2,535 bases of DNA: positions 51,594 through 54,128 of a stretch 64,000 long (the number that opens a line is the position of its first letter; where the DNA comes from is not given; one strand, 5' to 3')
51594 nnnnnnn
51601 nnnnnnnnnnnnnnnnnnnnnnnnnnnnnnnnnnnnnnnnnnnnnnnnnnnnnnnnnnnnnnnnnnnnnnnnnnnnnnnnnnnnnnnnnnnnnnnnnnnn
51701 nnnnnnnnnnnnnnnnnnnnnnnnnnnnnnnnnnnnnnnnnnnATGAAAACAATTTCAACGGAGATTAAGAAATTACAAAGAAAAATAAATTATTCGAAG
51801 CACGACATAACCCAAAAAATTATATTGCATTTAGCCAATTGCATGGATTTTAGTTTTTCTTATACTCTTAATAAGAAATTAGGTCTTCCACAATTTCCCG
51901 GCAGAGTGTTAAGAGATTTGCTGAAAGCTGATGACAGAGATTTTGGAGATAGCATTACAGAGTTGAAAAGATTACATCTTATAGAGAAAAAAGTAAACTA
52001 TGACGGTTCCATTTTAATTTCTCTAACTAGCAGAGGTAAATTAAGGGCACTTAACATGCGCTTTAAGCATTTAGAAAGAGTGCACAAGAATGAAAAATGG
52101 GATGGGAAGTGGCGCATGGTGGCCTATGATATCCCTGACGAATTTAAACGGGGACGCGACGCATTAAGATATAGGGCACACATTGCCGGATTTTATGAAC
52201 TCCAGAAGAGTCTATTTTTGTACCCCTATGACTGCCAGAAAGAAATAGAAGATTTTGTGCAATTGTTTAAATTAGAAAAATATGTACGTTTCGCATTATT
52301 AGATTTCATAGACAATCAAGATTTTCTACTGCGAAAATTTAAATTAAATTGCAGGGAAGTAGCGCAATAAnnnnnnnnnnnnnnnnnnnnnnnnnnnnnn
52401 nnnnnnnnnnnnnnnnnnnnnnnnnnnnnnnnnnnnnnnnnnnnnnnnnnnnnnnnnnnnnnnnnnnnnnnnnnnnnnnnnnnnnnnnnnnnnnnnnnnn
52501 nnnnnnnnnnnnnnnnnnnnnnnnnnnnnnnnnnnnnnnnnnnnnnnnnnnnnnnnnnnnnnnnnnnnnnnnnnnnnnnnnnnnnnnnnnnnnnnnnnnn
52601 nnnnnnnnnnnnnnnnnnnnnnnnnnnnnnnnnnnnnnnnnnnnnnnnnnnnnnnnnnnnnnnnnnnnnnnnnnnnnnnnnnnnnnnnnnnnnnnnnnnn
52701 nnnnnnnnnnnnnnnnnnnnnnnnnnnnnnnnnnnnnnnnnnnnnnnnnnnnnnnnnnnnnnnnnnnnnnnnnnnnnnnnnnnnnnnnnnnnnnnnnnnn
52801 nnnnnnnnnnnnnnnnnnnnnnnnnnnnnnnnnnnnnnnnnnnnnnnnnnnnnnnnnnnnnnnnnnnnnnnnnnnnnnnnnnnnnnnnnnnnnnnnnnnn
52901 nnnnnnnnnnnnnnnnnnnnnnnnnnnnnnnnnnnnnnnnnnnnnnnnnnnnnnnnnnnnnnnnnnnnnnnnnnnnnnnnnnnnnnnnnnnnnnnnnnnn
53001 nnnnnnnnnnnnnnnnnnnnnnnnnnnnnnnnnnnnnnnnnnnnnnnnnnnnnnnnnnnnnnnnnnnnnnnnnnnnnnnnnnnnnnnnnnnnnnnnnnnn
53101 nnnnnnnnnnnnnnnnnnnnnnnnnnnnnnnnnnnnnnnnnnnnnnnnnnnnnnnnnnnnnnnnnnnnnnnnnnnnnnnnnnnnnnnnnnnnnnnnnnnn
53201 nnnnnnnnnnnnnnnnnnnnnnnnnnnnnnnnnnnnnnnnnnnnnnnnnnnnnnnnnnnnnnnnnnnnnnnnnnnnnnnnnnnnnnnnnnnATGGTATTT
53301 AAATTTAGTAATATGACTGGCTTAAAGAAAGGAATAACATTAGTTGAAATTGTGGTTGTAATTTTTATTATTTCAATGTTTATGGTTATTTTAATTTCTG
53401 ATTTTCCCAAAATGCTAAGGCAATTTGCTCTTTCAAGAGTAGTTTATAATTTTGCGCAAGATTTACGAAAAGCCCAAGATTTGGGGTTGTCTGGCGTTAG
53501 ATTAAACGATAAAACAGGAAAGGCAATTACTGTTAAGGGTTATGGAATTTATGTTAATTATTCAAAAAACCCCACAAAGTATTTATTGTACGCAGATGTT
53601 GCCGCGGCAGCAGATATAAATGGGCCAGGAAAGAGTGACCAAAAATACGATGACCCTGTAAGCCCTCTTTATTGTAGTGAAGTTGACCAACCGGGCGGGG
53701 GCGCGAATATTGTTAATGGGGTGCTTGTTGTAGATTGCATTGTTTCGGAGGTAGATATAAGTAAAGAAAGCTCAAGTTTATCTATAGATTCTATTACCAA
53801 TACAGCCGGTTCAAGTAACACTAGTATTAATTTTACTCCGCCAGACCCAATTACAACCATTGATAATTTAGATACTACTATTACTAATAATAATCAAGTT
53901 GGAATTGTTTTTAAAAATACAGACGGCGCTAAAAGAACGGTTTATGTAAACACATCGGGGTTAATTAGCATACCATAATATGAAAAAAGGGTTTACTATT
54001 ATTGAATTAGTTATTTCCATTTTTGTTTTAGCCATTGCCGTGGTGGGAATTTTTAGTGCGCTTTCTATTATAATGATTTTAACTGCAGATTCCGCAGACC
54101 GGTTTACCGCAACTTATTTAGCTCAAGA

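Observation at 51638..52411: PaaX-like regulator gene bracketed by two identical perfect palindromes in the middle of the pilus operon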

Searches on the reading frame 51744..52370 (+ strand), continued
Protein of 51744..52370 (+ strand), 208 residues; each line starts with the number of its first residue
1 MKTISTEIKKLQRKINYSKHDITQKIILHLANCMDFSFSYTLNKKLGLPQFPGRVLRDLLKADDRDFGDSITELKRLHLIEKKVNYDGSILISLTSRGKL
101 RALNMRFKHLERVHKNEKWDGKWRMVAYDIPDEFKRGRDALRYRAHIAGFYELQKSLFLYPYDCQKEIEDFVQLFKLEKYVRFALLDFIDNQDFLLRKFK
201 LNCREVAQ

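Call 49: find_encoding_contigs(protein=P0086, flank=3000, max_places=1)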
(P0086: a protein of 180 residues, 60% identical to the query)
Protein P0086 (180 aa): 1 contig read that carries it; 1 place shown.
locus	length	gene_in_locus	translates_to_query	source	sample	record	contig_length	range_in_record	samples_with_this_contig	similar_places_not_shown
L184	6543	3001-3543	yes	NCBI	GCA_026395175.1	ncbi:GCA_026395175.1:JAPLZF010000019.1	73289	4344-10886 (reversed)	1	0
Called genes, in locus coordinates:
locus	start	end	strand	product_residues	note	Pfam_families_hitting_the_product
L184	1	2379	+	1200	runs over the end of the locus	PF04997:RNA_pol_Rpb1_1, PF00623:RNA_pol_Rpb1_2, PF04983:RNA_pol_Rpb1_3, PF04998:RNA_pol_Rpb1_5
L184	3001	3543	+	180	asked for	PF20803:PaaX_M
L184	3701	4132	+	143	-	PF00300:His_Phos_1 (weak)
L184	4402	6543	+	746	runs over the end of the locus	PF17854:FtsK_alpha, PF01580:FtsK_SpoIIIE, PF01935:DUF87 (weak), PF09397:FtsK_gamma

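Call 50: find_encoding_contigs(protein=P0101, flank=3000, max_places=1)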
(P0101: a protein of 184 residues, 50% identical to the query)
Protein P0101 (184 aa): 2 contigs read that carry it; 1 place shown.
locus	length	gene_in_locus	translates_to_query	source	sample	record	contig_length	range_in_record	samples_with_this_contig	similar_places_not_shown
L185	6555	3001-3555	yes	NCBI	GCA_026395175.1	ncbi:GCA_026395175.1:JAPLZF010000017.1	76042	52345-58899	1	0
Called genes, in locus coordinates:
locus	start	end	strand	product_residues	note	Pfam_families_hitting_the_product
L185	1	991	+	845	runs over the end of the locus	PF00690:Cation_ATPase_N, PF00122:E1-E2_ATPase, PF00702:Hydrolase, PF13246:Cation_ATPase, PF00689:Cation_ATPase_C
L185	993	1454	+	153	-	PF01471:PG_binding_1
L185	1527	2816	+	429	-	PF01471:PG_binding_1, PF00801:PKD (faint), PF05345:He_PIG (faint)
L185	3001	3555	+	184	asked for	PF20803:PaaX_M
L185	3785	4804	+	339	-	PF02646:RmuC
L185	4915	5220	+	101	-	PF00829:Ribosomal_L21p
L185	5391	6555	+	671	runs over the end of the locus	PF02494:HYR, PF18676:MBG_2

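Call 63: search_protein_families(library=padloc, proteins=[window:51744-52367:+], max_evalue=0.01)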
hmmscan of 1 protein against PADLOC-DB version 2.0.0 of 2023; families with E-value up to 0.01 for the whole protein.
window:51744-52367:+ (208 aa): 0 families

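Call 64: search_protein_families(library=phrogs, proteins=[window:51744-52367:+], max_evalue=0.01)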
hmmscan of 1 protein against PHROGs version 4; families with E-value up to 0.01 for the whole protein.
window:51744-52367:+ (208 aa): 0 families
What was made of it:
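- On Insertion sequence / MITE-like mobile element: Nothing appeared in PADLOC or PHROGs (calls 63, 64).
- No known transposase or recombinase motif is present, and the protein hits nothing in PADLOC or PHROGs (calls 63, 64).
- Tried and rejected: Defence or phage protein: no hits (calls 63, 64).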

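Call 65: search_solved_structures(query=A1, max_evalue=1, show_alignments=2)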
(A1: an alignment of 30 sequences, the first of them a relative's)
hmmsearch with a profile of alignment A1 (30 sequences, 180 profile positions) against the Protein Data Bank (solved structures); distinct sequences matched with E-value up to 1: 2.
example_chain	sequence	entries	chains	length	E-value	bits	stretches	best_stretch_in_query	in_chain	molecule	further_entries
2m83_A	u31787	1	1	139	0.096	15.6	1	70-125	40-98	Protein phosphatase 1 regulatory subunit 3A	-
3kfw_X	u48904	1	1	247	0.13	15.2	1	90-142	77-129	Uncharacterized protein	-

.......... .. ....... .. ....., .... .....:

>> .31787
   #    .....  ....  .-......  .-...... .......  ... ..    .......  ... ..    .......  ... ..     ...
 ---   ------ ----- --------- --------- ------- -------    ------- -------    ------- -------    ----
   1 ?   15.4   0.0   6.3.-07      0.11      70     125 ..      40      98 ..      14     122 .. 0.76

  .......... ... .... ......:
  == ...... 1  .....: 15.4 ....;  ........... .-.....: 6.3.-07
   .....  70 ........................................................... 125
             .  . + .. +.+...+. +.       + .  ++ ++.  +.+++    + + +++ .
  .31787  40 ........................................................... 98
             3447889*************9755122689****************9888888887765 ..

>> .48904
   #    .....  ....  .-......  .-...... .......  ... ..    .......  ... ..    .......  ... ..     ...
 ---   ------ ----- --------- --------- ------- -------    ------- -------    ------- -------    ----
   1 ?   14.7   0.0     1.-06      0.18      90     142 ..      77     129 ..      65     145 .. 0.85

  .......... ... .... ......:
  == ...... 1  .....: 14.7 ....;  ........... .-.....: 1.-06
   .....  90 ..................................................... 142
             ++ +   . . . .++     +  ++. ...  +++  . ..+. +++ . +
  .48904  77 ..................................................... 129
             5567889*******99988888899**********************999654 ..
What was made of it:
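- On Insertion sequence / MITE-like mobile element: PDB sequence hits were negligible (call 65).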

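Call 70: search_protein_representatives(alignment_id=A1)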
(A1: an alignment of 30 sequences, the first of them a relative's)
Query: 30 sequences, 180 profile positions. Proteins with E-value up to 0.001 (for the whole library): 4137; up to 1e-10: 2284; up to 1e-30: 46. The best 150 are listed.
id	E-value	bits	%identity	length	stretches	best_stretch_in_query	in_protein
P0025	7.8e-82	289.7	-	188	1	2-179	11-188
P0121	1.1e-59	217.4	-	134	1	52-180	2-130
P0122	2.0e-50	187.3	-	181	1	2-178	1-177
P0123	1.8e-48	181.0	-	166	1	2-131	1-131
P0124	3.9e-43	163.6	-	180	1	5-179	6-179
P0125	1.6e-41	158.3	-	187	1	7-179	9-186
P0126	2.3e-41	157.8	-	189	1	4-179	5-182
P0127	2.9e-41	157.5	-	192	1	6-179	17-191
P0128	1.8e-39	151.6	-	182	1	3-179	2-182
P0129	2.5e-38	147.9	-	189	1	5-179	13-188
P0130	3.7e-38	147.3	-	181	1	6-179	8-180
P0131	5.7e-38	146.7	-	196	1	6-180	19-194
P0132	7.9e-37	143.0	-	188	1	6-179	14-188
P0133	1.0e-36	142.7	-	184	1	6-179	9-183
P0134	3.5e-36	140.9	-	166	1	33-179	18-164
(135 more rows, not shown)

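Call 71: find_encoding_contigs(protein=P0126, flank=2500, max_places=3)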
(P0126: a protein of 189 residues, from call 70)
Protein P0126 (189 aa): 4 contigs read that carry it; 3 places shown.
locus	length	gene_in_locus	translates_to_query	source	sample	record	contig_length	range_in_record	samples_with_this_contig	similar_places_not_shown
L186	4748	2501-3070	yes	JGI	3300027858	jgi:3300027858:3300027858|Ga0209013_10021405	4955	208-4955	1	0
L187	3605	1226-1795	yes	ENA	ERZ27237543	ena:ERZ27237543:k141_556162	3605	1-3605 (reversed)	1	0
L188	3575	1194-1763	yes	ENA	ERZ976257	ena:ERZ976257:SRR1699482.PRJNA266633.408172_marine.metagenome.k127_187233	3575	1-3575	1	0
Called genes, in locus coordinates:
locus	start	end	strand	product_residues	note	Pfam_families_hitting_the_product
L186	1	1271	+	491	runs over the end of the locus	?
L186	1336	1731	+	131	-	-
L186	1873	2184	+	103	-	PF00829:Ribosomal_L21p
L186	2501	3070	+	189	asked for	PF20803:PaaX_M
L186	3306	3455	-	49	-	-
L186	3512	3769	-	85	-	-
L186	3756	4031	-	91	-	-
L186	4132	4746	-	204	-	?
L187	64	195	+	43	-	-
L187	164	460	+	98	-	-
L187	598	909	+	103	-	PF00829:Ribosomal_L21p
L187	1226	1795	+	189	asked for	PF20803:PaaX_M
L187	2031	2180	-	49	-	-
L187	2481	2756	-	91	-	-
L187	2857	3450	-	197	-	PF21176:RecR_HhH, PF02132:RecR_ZnF (weak), PF01751:Toprim, PF13662:Toprim_4, PF21175:RecR_C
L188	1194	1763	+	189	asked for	PF20803:PaaX_M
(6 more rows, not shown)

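Call 73: find_related_loci(query=A1, collection=viral_contigs, flank=3000)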
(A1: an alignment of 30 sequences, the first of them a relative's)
Query A1 (208 aa) in viral_contigs; peptide patterns used: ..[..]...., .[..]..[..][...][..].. (x = any residue, [..] = any of these).
7 stretches matched a pattern, but none encodes a relative of the query by tblastn (E <= 1e-3).
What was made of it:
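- The family is absent from viral contigs (call 73).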

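Call 79: search_protein_families(library=pfam, alignment_id=A1, max_evalue=1)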
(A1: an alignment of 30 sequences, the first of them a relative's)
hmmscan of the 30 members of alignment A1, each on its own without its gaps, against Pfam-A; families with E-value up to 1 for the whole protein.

A. member 1, P0001 (208 aa): 1 family
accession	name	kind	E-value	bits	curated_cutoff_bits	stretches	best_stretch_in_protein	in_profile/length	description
PF20803.2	PaaX_M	-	4.2e-18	65.7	24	1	117-185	2-70/83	PaaX protein central Cas2-like domain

B. families by the number of members that match (of 30 scanned): 17 families
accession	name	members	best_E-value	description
PF20803.2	PaaX_M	30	2.4e-23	PaaX protein central Cas2-like domain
PF13463.12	HTH_27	8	0.0057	Winged helix DNA-binding domain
PF09827.14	CRISPR_Cas2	5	0.00054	CRISPR associated protein Cas2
PF22381.2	Staph_reg_Sar_Rot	4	0.00036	Transcriptional regulator SarA/Rot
PF17250.7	NDUFB11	2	0.0025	NADH-ubiquinone oxidoreductase 11 kDa subunit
PF17783.7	CvfB_WH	2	0.01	CvfB-like winged helix domain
PF07303.18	Occludin_ELL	2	0.025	Occludin homology domain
PF09202.17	Rio2_N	2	0.13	Rio2, N-terminal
PF21277.2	T6SS_VgrG3-like_C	1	0.0027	Type VI secretion system spike protein VgrG3-like, C-terminal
PF25457.1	IRF-2BP1_2_M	1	0.018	IRF-2BP1/2 middle domain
PF09150.15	Carot_N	1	0.034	Orange carotenoid protein, N-terminal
PF03237.21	Terminase_6N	1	0.05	Terminase large subunit, T4likevirus-type, N-terminal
PF15990.10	UPF0767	1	0.053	UPF0767 family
PF23750.1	RsgI_M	1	0.074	Anti-sigma factor RsgI-like central domain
PF10991.15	Enc34_ssDNA-bd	1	0.11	Enterobacter phage Enc34, ssDNA-binding protein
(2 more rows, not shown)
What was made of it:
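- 51744..52370 (+): Gene for a 208-aa mini-PaaX protein: N-terminal helix, winged helix-turn-helix, and Cas2-like PaaX_M domain, with no C-terminal ligand domain. Per-member Pfam scan in call 79.
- On PaaX family repressor (TIGR02277 / COG3327): All 30 of 30 family members hit it (call 79). Eight of 30 members give weak HTH_27 hits (call 79).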

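Call 82: list_cluster_members(proteins=[P0001, P0270])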
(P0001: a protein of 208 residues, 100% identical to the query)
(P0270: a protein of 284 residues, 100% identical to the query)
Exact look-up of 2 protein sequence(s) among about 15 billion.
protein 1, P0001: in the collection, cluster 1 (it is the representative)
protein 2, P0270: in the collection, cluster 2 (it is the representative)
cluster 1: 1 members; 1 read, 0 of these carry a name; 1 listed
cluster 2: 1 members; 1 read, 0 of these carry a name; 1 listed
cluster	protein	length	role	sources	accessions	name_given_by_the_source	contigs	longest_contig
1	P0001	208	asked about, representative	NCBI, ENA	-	-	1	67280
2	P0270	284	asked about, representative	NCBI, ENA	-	-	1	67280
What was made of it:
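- Tried and rejected: Source organism: no organism name could be obtained for the source contig (call 82).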

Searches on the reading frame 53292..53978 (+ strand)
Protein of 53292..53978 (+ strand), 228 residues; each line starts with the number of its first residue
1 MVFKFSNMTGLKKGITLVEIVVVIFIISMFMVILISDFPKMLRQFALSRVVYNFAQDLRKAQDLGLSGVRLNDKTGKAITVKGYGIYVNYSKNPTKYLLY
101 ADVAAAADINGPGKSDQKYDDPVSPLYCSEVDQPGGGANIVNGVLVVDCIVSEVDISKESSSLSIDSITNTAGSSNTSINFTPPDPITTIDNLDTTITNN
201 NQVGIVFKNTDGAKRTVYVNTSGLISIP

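Call 4: search_protein_families(library=pfam, proteins=[window:53292-53978:+], max_evalue=0.01)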
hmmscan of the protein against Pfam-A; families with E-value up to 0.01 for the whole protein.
window:53292-53978:+ (228 aa): 1 family
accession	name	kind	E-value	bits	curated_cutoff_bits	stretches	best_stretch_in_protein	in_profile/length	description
PF07963.17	N_methyl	-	0.00076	19.4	21.2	1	12-34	4-26/27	Prokaryotic N-terminal methylation motif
